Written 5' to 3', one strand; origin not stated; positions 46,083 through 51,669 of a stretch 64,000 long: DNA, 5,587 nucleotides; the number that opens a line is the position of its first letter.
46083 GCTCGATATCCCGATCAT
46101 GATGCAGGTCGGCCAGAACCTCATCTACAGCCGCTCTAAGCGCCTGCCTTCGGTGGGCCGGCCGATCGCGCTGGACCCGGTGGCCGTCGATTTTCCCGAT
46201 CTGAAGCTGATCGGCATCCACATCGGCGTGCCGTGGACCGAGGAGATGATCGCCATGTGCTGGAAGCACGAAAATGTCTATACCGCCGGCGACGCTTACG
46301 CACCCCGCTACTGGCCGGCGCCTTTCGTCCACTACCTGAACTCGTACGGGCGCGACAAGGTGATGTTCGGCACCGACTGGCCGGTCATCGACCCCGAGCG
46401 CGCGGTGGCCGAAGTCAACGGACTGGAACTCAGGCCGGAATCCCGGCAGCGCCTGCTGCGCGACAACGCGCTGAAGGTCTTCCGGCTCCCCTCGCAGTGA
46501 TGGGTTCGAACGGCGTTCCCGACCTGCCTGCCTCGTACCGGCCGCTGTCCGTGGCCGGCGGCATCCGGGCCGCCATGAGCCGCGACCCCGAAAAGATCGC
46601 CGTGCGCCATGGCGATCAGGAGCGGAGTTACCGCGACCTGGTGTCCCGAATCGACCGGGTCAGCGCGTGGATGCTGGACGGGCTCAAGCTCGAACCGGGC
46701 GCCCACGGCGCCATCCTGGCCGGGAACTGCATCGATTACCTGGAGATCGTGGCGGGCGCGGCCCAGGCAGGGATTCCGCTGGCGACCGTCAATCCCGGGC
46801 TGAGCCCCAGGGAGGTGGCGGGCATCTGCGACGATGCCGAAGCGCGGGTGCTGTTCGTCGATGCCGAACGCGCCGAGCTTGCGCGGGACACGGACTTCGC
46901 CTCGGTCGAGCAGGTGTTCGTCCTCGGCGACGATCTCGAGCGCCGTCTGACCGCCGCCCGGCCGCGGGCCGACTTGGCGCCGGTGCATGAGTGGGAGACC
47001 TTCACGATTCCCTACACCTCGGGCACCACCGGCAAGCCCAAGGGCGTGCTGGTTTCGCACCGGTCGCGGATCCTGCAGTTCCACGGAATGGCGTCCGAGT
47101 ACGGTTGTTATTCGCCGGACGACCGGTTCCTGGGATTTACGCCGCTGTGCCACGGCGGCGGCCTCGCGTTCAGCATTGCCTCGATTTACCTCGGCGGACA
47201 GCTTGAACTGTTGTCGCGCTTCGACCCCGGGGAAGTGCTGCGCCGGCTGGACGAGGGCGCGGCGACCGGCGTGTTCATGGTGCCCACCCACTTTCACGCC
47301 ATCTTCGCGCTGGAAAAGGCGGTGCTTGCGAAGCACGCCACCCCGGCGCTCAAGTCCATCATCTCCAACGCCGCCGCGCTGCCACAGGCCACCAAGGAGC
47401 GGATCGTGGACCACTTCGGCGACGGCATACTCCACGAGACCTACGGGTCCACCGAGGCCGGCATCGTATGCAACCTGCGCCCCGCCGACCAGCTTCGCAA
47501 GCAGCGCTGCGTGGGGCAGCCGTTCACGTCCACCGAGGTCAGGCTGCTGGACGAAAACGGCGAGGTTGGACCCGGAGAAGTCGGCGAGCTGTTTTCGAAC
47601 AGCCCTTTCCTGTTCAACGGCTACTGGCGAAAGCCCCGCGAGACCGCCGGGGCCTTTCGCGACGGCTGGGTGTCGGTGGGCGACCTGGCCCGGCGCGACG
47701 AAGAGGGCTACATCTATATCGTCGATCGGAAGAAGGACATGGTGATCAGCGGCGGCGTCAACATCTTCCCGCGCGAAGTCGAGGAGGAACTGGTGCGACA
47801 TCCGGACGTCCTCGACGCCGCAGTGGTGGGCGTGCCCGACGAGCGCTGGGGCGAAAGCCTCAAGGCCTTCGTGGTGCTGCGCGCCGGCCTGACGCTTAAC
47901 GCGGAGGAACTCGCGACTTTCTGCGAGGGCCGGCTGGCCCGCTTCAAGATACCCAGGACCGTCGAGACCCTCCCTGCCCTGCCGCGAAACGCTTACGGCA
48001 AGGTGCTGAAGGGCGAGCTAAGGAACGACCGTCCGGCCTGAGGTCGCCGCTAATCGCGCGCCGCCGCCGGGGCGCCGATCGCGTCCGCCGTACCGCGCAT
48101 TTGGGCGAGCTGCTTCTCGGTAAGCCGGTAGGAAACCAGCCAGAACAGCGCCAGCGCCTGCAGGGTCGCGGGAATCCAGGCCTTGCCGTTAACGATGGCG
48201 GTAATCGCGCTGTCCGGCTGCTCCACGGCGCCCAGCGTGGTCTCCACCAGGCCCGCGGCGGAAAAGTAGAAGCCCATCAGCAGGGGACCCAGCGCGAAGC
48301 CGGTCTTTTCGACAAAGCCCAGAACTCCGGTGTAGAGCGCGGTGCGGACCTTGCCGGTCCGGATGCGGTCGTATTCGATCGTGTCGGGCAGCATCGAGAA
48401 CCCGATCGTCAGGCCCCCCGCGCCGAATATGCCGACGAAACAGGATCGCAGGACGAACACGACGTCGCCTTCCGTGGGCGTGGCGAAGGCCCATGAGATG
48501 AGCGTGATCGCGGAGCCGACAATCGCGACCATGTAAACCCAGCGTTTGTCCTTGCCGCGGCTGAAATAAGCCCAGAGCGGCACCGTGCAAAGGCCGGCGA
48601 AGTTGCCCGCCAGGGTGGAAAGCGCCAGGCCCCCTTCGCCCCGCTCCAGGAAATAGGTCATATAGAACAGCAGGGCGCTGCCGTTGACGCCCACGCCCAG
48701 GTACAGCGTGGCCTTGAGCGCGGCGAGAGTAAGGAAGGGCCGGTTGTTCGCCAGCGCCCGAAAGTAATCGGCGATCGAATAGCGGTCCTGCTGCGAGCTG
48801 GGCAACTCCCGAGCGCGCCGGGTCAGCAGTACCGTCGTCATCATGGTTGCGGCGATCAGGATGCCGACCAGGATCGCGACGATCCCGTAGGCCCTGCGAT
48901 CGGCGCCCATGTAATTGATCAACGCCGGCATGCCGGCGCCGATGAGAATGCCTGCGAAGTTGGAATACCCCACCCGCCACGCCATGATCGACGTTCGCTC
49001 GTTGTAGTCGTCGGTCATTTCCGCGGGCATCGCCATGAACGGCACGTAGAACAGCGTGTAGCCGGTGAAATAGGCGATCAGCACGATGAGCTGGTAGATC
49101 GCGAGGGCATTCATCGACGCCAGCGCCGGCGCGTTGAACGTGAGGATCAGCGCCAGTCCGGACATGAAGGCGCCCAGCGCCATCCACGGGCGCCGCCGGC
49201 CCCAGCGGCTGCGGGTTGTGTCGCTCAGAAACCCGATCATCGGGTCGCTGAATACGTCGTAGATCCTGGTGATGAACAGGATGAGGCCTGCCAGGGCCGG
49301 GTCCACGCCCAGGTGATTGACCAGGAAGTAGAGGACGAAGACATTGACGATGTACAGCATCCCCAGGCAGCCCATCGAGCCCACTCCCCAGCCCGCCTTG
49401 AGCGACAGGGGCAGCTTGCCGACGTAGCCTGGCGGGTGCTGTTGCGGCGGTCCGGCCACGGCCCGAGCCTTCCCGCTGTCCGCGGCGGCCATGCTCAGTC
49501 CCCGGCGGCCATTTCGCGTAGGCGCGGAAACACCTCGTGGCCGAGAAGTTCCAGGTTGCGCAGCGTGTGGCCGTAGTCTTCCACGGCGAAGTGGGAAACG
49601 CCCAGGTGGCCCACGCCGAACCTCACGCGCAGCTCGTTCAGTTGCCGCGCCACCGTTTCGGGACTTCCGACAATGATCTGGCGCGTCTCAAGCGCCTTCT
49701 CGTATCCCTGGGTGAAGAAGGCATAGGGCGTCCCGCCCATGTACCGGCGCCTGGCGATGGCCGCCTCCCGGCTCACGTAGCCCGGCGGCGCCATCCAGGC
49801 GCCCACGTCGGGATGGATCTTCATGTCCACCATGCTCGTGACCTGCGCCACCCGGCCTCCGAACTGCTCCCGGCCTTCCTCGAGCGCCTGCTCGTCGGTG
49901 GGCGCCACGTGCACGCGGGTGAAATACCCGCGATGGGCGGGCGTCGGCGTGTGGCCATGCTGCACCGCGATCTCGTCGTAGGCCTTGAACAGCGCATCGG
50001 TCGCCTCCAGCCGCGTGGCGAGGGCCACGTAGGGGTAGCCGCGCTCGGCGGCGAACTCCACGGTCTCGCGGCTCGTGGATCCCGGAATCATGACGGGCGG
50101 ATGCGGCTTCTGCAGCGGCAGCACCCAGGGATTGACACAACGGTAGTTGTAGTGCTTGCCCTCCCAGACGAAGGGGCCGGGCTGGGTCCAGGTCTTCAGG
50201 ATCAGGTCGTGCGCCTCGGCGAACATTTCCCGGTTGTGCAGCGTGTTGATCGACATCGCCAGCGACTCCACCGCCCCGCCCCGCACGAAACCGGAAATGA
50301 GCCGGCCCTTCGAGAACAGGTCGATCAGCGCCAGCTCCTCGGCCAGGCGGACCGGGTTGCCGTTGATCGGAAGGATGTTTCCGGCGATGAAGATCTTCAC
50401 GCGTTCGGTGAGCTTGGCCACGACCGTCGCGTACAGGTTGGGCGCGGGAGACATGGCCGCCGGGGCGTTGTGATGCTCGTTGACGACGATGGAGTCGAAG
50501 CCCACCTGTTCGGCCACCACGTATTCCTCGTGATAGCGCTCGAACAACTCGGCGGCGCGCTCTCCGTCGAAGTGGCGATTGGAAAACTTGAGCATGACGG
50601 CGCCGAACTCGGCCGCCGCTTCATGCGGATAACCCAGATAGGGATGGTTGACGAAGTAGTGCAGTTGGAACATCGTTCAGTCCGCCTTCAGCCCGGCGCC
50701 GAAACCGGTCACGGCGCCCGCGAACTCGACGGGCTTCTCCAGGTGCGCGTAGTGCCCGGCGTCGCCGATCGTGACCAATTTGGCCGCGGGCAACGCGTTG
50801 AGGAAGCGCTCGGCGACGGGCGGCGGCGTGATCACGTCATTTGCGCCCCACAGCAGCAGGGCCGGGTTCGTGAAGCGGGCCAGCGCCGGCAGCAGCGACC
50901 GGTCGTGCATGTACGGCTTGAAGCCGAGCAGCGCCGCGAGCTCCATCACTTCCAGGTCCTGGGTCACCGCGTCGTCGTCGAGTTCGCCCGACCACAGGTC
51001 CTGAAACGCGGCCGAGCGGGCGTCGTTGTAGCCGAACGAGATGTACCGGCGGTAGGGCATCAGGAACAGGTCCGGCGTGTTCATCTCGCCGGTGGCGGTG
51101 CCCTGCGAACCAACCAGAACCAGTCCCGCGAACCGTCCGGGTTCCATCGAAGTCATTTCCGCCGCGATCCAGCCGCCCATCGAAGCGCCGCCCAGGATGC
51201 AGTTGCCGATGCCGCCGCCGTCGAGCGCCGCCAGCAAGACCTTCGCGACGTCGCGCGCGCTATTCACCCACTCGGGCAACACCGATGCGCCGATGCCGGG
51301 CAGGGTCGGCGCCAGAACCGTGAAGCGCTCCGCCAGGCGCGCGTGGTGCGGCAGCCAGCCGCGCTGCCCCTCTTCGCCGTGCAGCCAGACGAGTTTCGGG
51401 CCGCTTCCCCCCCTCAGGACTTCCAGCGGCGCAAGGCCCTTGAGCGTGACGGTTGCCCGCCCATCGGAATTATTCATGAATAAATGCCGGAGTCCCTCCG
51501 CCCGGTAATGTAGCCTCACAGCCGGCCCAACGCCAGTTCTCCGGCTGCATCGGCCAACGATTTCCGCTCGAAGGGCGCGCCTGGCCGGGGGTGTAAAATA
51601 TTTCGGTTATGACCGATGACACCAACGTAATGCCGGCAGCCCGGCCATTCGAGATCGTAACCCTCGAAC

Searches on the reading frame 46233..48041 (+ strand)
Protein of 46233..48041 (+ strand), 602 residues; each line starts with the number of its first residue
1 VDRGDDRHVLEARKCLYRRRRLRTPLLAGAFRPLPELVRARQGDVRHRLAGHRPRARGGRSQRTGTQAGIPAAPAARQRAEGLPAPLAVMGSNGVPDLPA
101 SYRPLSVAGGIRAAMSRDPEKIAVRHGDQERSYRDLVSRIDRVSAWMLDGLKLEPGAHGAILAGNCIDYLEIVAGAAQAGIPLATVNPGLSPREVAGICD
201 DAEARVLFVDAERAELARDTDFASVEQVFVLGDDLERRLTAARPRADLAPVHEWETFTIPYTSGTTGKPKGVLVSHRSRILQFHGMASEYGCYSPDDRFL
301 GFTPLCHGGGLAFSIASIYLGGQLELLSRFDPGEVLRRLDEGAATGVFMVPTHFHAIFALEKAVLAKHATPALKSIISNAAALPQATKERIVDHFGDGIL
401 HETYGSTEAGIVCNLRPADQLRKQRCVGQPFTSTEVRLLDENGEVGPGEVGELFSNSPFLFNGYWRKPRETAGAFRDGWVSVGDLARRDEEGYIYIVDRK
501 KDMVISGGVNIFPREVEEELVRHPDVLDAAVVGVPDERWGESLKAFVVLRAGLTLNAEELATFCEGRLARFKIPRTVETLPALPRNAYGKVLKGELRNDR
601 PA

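Call 93: search_protein_families(library=pfam, proteins=[window:46233-48041:+], max_evalue=0.0001)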
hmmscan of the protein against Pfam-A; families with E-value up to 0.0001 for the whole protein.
window:46233-48041:+ (602 aa): 2 families
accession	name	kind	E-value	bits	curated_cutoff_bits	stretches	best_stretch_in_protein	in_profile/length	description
PF00501.34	AMP-binding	-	1.5e-70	238.4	29.9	1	113-465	3-384/384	AMP-binding enzyme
PF13193.12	AMP-binding_C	-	2.2e-20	73.8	24.5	1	515-590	1-76/76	AMP-binding enzyme C-terminal domain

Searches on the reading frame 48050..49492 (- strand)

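Call 93: search_protein_families(library=pfam, proteins=[window:48050-49492:-], max_evalue=0.0001)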
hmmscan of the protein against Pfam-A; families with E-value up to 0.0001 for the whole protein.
window:48050-49492:- (480 aa): 3 families
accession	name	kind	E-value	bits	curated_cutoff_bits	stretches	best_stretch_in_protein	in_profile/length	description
PF13347.12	MFS_2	-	2.7e-80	270.4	27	1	35-459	2-427/427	MFS/sugar transport protein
PF07690.21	MFS_1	-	6.2e-18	65.3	33.4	1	44-403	10-347/347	Major Facilitator Superfamily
PF03092.22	BT1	-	2.2e-08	33.7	22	1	48-328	7-296/432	BT1 family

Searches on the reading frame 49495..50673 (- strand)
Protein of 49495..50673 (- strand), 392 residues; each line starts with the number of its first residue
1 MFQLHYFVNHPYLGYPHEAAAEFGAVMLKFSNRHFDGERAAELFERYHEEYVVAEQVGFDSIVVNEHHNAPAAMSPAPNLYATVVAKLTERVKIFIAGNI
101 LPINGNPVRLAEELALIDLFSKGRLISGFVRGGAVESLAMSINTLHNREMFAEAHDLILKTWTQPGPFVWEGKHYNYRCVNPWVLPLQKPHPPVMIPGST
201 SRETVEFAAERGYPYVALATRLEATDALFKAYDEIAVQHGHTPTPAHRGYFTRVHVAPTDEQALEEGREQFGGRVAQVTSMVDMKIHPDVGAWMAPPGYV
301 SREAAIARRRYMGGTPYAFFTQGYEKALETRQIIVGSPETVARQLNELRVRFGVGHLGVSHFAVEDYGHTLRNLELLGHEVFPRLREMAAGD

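Call 93: search_protein_families(library=pfam, proteins=[window:49495-50673:-], max_evalue=0.0001)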
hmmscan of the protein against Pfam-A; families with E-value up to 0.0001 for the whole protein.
window:49495-50673:- (392 aa): 1 family
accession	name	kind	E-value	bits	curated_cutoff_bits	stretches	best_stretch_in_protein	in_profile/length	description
PF00296.26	Bac_luciferase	-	6.6e-41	141.1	27.9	1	43-354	21-312/314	Luciferase-like monooxygenase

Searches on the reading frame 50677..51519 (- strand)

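Call 93: search_protein_families(library=pfam, proteins=[window:50677-51519:-], max_evalue=0.0001)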
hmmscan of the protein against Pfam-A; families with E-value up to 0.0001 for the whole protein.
window:50677-51519:- (280 aa): 4 families
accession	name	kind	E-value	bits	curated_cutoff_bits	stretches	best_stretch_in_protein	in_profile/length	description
PF12697.13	Abhydrolase_6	-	8.1e-21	76.1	26.3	1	43-268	1-216/217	Alpha/beta hydrolase family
PF00561.26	Abhydrolase_1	-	8.9e-20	71.8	25.8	1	45-263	5-245/245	alpha/beta hydrolase fold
PF12146.15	Hydrolase_4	-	4.7e-11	42.9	27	1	69-262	35-238/239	Serine aminopeptidase, S33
PF08386.16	Abhydrolase_4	-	4.3e-05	24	21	1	213-258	30-75/103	TAP-like protein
